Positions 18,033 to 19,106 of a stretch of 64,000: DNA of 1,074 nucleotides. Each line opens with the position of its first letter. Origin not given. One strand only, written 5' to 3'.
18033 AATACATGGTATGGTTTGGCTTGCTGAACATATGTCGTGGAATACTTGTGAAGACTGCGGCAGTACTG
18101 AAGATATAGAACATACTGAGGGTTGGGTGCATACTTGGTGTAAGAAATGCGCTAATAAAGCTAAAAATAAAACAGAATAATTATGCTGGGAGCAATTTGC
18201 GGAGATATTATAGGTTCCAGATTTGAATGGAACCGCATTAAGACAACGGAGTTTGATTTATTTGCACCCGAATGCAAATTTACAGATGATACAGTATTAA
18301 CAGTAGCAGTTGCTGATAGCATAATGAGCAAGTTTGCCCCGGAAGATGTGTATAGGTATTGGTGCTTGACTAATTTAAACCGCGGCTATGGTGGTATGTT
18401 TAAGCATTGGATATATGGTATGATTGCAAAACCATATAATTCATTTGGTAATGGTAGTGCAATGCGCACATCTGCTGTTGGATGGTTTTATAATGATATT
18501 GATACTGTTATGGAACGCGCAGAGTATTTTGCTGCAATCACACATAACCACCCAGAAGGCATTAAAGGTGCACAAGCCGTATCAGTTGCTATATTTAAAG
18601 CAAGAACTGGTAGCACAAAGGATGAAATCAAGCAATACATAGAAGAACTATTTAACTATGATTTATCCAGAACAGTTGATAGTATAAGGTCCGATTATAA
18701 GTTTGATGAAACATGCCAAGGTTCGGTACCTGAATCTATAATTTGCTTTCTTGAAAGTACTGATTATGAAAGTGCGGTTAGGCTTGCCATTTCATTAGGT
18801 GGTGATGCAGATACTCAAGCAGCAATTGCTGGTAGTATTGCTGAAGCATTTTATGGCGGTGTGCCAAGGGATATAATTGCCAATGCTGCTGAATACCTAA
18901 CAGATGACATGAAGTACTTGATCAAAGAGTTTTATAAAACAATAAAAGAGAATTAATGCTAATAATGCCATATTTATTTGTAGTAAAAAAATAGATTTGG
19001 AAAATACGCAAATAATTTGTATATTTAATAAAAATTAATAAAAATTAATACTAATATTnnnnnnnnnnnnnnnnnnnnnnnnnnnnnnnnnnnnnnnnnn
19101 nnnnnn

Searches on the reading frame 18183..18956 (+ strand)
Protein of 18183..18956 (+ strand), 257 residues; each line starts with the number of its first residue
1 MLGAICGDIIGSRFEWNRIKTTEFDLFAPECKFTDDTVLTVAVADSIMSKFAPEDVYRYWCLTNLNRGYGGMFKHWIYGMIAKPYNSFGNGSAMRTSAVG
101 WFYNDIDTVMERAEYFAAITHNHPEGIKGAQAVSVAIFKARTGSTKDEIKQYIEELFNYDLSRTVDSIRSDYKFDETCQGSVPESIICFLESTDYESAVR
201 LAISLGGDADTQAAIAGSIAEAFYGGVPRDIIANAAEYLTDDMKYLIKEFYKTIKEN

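Call 52: search_protein_families(library=phrogs, proteins=[window:18183-18956:+], max_evalue=0.001)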
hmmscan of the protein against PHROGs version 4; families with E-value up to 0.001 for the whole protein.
window:18183-18956:+ (257 aa): 2 families
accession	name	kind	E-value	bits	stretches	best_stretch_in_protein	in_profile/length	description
phrog_6572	-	other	7.9e-58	197.1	1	1-255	12-309/325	ADP-ribosylglycohydrolase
phrog_22100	-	unknown function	4.2e-08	33.9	1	77-227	105-277/306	-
